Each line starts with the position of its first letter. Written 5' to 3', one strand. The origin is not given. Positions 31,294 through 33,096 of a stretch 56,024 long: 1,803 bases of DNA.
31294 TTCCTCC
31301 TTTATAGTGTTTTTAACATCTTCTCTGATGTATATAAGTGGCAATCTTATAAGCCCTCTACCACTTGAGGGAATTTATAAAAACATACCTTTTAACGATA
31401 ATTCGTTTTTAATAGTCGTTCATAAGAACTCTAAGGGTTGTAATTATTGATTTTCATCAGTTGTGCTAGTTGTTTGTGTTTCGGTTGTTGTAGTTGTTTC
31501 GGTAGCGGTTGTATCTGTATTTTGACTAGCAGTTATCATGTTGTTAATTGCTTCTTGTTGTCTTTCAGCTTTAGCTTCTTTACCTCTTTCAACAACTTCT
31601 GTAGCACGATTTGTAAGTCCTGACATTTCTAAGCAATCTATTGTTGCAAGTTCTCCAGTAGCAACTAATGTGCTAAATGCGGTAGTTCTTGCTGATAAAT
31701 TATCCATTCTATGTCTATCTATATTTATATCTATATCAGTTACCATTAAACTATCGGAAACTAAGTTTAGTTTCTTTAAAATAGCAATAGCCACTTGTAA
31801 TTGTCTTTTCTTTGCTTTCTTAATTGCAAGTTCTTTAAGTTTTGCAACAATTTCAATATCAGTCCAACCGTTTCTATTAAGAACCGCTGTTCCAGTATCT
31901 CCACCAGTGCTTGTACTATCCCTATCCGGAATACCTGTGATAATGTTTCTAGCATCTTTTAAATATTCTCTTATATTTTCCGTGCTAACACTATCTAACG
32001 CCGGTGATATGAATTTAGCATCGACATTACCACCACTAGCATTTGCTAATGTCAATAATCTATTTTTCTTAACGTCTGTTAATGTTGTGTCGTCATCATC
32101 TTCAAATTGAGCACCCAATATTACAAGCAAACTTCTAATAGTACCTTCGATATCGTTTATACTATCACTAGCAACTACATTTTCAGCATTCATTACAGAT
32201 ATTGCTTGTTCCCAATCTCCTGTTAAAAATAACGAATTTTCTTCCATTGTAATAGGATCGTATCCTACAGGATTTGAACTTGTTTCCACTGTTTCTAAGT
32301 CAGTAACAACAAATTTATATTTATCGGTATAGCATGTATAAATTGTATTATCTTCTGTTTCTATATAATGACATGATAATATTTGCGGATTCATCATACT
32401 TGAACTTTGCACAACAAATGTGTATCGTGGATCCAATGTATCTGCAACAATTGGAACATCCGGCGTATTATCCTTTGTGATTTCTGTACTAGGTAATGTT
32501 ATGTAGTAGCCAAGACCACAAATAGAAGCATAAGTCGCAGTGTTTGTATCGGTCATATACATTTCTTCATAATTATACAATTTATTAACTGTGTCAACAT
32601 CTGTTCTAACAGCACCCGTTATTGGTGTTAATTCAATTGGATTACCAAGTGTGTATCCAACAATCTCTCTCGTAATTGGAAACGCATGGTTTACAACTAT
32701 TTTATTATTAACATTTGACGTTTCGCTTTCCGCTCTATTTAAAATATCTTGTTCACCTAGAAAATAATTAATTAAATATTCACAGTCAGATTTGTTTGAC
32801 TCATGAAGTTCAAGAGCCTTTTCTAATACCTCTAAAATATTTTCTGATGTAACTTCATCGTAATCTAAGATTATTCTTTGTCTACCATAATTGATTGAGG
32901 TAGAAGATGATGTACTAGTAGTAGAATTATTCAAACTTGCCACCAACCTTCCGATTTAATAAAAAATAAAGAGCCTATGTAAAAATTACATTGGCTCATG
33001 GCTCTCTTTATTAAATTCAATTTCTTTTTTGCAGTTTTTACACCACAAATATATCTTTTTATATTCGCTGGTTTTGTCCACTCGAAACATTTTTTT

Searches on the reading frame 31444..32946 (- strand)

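Call 19: search_protein_families(library=phrogs, proteins=[window:31444-32946:-], max_evalue=0.001)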
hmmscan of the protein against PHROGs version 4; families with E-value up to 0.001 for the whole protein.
window:31444-32946:- (500 aa): 2 families
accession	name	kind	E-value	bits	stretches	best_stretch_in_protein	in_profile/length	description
phrog_64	-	head and packaging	1e-53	183.7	1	22-492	54-536/547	portal protein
phrog_8065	-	unknown function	1.1e-10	42.9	1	23-149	25-153/165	-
